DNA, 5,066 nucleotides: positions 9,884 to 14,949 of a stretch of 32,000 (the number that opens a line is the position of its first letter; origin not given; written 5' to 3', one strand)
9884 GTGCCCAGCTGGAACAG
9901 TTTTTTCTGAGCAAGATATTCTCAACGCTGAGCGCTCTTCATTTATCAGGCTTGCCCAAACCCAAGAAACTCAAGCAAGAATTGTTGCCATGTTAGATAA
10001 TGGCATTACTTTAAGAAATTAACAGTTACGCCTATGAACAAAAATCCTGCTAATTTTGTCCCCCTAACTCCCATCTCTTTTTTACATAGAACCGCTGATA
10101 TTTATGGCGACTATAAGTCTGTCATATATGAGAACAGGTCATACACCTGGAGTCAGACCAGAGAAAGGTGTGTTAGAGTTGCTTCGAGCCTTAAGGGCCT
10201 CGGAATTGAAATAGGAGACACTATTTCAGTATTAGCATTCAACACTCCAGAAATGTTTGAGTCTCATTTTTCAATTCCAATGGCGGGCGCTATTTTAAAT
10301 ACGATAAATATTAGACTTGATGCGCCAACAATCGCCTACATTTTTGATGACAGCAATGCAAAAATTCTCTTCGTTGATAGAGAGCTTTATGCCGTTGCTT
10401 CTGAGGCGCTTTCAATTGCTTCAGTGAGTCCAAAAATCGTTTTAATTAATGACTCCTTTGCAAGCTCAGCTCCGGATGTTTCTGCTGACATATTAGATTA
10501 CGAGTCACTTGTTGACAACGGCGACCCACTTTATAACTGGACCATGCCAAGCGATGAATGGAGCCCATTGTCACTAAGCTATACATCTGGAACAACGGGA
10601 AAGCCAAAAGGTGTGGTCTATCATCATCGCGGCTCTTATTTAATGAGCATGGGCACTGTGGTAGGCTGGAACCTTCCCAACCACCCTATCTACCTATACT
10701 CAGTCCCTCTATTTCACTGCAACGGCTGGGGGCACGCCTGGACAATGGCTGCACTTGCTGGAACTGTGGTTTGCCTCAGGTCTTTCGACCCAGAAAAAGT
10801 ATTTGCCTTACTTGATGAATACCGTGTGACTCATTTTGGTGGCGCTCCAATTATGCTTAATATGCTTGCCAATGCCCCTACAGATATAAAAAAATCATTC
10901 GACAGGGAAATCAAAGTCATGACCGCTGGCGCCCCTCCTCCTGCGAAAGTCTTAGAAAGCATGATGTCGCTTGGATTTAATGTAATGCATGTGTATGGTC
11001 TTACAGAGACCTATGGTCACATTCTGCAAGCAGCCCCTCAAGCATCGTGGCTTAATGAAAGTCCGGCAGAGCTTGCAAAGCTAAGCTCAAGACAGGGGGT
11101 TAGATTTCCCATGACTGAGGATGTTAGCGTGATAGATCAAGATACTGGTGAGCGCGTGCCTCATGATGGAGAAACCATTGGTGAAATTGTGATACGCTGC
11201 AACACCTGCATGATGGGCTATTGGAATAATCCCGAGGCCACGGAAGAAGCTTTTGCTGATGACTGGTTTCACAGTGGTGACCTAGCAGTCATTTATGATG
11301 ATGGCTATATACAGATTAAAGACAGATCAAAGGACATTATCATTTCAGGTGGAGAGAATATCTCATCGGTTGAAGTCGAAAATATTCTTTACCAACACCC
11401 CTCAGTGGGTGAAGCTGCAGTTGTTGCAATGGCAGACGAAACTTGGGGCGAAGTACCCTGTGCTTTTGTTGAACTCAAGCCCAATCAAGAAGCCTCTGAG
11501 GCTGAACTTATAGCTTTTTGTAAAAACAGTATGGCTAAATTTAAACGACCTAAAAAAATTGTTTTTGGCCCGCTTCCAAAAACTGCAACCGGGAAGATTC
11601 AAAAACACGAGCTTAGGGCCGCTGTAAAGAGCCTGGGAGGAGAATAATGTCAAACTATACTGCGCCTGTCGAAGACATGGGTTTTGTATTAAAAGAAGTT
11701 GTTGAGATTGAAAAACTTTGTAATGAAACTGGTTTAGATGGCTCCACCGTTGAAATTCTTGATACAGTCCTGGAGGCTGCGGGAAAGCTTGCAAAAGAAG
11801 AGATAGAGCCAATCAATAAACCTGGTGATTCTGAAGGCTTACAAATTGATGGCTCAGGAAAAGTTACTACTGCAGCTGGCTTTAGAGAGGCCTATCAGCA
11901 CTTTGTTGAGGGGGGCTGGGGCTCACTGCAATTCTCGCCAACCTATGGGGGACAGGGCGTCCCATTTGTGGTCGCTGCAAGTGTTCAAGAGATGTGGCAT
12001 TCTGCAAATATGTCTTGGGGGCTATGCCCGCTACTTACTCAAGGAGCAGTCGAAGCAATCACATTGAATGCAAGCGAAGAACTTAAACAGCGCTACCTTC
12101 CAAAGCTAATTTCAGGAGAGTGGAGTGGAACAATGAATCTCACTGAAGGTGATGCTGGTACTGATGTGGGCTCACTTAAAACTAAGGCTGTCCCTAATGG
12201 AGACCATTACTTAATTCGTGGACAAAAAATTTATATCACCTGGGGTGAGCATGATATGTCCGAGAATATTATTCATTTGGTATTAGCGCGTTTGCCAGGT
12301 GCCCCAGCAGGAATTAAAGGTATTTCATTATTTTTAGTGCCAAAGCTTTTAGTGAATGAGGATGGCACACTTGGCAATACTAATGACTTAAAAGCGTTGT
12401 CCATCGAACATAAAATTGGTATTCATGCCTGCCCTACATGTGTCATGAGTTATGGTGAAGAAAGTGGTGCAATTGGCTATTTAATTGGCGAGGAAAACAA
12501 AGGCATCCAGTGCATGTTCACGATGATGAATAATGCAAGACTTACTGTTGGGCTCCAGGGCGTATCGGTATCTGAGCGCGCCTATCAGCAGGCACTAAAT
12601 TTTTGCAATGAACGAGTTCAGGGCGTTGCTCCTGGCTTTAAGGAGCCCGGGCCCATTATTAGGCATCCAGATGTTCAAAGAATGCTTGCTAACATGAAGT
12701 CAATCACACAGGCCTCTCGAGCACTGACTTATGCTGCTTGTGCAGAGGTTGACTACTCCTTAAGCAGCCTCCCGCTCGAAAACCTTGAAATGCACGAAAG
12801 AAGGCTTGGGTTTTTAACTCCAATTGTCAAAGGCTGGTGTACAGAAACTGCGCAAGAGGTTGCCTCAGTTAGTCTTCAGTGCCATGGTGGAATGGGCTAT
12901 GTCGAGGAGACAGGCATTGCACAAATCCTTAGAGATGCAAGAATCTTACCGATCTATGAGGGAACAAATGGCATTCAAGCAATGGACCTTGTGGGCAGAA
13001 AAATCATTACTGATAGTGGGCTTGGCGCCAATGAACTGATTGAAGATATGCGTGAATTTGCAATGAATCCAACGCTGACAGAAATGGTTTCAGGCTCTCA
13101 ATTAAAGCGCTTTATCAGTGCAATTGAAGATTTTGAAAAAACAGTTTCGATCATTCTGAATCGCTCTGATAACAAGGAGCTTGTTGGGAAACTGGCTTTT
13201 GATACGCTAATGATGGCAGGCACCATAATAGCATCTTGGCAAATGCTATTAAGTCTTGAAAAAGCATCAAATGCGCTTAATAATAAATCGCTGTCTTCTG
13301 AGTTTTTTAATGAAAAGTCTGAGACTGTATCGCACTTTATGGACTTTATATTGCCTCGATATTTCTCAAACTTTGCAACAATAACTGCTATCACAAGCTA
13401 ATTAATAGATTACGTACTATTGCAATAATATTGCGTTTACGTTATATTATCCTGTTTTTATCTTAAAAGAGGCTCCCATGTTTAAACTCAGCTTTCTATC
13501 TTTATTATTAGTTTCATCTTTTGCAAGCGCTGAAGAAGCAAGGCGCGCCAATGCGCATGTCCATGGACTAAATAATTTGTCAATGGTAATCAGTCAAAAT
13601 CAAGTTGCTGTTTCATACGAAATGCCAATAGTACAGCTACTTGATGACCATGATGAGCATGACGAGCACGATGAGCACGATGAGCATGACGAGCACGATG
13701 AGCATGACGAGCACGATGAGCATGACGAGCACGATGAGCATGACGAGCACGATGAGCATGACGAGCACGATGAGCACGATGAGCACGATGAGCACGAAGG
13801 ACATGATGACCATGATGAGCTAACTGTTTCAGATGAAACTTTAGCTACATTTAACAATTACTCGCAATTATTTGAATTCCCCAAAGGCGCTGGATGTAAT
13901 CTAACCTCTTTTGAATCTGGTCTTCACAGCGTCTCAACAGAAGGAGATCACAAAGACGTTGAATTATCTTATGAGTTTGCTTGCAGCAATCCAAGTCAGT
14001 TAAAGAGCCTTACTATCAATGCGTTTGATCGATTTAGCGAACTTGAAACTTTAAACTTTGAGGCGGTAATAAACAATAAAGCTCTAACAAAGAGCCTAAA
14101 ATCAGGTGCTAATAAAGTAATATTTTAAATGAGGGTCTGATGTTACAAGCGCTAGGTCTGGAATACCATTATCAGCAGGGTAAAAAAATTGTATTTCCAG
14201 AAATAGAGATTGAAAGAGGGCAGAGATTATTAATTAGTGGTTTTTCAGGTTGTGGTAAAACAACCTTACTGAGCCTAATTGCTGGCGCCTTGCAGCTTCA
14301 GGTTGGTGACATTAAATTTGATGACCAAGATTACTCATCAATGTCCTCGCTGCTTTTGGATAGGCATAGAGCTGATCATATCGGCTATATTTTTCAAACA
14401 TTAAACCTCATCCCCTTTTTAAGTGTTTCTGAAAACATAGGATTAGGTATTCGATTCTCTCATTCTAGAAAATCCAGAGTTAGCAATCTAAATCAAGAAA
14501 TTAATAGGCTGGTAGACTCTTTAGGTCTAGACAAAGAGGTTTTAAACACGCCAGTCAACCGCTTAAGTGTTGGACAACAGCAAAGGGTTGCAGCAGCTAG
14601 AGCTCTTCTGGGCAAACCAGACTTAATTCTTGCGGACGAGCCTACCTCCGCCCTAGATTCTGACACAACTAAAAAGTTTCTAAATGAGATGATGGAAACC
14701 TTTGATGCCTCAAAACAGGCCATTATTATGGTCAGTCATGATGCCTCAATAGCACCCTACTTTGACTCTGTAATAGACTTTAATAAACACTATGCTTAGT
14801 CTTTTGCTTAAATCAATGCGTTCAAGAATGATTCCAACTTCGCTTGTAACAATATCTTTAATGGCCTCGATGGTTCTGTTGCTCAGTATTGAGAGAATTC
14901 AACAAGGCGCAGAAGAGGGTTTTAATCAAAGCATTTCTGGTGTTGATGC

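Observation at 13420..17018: Zur-linked five-gene operon: HDE-repeat secreted protein + MacB-type ABC transporter + DUF3299 protein + embedded zur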

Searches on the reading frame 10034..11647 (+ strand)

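Call 42: search_protein_families(library=pfam, proteins=[window:10034-11647:+], max_evalue=0.00001)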
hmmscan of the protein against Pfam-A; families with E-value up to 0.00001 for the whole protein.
window:10034-11647:+ (537 aa): 2 families
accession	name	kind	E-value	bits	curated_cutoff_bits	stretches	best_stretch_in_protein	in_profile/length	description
PF00501.34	AMP-binding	-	4.1e-74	250.1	29.9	1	18-397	2-384/384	AMP-binding enzyme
PF13193.12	AMP-binding_C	-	2.9e-22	79.8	24.5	1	447-521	1-76/76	AMP-binding enzyme C-terminal domain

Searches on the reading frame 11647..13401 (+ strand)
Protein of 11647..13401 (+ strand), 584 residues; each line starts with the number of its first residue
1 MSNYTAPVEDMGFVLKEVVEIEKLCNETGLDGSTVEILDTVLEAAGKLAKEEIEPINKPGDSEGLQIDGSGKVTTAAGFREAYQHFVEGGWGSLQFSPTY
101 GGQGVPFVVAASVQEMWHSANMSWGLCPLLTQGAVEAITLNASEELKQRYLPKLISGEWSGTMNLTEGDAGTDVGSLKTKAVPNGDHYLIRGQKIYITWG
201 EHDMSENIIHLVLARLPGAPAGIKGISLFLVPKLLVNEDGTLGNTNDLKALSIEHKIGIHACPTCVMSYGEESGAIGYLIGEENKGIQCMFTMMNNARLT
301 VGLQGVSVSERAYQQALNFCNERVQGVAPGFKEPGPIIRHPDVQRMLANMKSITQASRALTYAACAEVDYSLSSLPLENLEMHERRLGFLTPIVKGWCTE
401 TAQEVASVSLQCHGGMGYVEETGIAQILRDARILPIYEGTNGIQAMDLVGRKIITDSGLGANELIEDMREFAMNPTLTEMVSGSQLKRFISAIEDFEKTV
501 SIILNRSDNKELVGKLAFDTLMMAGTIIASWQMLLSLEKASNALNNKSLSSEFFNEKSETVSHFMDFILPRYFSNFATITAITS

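Call 3: search_protein_families(library=pfam, proteins=[window:11647-13401:+], max_evalue=0.01)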
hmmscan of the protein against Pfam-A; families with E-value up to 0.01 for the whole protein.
window:11647-13401:+ (584 aa): 6 families
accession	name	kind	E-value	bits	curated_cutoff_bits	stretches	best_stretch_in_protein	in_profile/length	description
PF00441.29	Acyl-CoA_dh_1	-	3.5e-26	92.6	22.4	1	284-448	1-145/150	Acyl-CoA dehydrogenase, C-terminal domain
PF12806.12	Acyl-CoA_dh_C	-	9.8e-12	45.5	30.3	1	465-581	2-115/124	Acetyl-CoA dehydrogenase C-terminal like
PF02771.21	Acyl-CoA_dh_N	-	2.8e-11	44.2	22.9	1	43-158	9-113/113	Acyl-CoA dehydrogenase, N-terminal domain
PF02770.24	Acyl-CoA_dh_M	-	3.4e-10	40.4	33.3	1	163-267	2-92/97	Acyl-CoA dehydrogenase, middle domain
PF22924.1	ACOX_C_alpha1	-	1.9e-08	34.8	27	1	293-443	3-159/169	Acyl-CoA oxidase, C-alpha1 domain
PF08028.16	Acyl-CoA_dh_2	-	3e-06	28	22.7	1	301-441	3-133/134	Acyl-CoA dehydrogenase, C-terminal domain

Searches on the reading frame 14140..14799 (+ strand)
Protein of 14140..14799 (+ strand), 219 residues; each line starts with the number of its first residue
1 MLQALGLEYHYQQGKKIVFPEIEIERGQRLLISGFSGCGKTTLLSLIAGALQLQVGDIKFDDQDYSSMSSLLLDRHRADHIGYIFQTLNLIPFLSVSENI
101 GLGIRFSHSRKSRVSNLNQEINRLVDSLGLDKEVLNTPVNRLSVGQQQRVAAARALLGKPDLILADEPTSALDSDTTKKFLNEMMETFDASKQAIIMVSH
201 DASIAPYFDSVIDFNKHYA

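Call 3: search_protein_families(library=pfam, proteins=[window:14140-14799:+], max_evalue=0.01)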
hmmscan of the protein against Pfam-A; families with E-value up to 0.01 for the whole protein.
window:14140-14799:+ (219 aa): 8 families
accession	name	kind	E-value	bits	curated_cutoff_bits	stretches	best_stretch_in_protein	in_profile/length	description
PF00005.33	ABC_tran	-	3.5e-30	105.8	25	1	22-170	6-137/137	ABC transporter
PF13304.12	AAA_21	-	0.00024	21.7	27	1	64-203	148-301/304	AAA domain, putative AbiEii toxin, Type IV TA system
PF00004.35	AAA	-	0.00097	20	21.2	0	30-60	1-31/131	ATPase family associated with various cellular activities (AAA)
PF03193.22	RsgA_GTPase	-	0.0014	18.9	30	1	27-61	106-140/174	RsgA GTPase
PF13476.12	AAA_23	-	0.0015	19.7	27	1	30-135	22-132/201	AAA domain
PF03215.21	Rad17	-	0.0017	18.7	23.8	0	26-55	44-73/186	Rad17 P-loop domain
PF13401.12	AAA_22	-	0.0055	17.4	27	0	30-100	8-37/130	AAA domain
PF13173.12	AAA_14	-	0.0061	17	27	0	30-70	5-47/129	AAA domain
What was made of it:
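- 14140..14799 (+): ABC ATPase subunit (219 aa). Pfam ABC_tran at 105.8 bits (call 3).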

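Call 4: search_protein_families(library=ncbifam, proteins=[window:14140-14799:+], max_evalue=0.01)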
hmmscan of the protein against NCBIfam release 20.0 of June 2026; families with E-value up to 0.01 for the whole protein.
window:14140-14799:+ (219 aa): 196 families (the best 25 are shown)
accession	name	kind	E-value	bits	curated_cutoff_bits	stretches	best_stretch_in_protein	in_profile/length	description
TIGR03608.1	L_ocin_972_ABC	subfamily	6.4e-44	149.9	254.85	1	21-213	18-205/206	putative bacteriocin export ABC transporter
TIGR02982.1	heterocyst_DevA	subfamily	1.3e-43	149.1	295.8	1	8-215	8-215/220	ABC exporter ATP-binding subunit, DevA family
TIGR02211.1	LolD_lipo_ex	equivalog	7.1e-38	130.3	307.75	1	4-215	4-215/221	lipoprotein-releasing ABC transporter ATP-binding protein LolD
TIGR02673.1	FtsE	equivalog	1.2e-37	129.6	264.85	1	20-205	21-200/214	cell division ATP-binding protein FtsE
NF038007.1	ABC_ATP_DarD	equivalog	1.3e-37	129.4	375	1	21-214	25-213/218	darobactin export ABC transporter ATP-binding protein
TIGR03265.1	PhnT2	equivalog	9.6e-35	120.4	457.7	1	21-203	24-196/353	putative 2-aminoethylphosphonate ABC transporter ATP-binding protein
TIGR02142.1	modC_ABC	equivalog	1.6e-34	119.7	285.05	1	23-202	19-192/353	molybdenum ABC transporter ATP-binding protein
TIGR02857.1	CydD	equivalog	3.6e-34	118.6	435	1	6-213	326-528/529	thiol reductant ABC exporter subunit CydD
TIGR02315.1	ABC_phnC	equivalog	1.5e-33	116.2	266.1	1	2-212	2-217/243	phosphonate ABC transporter ATP-binding protein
NF043075.1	MMSYN1_0197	equivalog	2.5e-33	115.4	550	1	21-205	22-196/341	spermidine/putrescine ABC transporter ATP-binding protein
NF040933.2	ABC_arch_GlcV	equivalog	1.2e-32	113.1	450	1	21-202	26-202/357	glucose ABC transporter ATP-binding protein GlcV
NF006987.0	PRK09452.1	equivalog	2.2e-32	112.2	482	1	7-203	23-209/378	spermidine/putrescine ABC transporter ATP-binding protein PotA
NF007879.0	PRK10584.1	equivalog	5.8e-32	111.2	336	1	21-208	30-213/228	putative ABC transporter ATP-binding protein YbbA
TIGR01187.1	potA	subfamily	2.4e-31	109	355.6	1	34-203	3-162/325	polyamine ABC transporter ATP-binding protein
TIGR01277.1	thiQ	equivalog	3.6e-31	108.4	245.05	1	16-203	13-190/213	thiamine ABC transporter ATP-binding protein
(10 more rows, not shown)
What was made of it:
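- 14140..14799 (+): The closest NCBIfam models are exporter or mechanotransducer ATPases (DevA, LolD, FtsE), all below their cutoffs (call 4).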
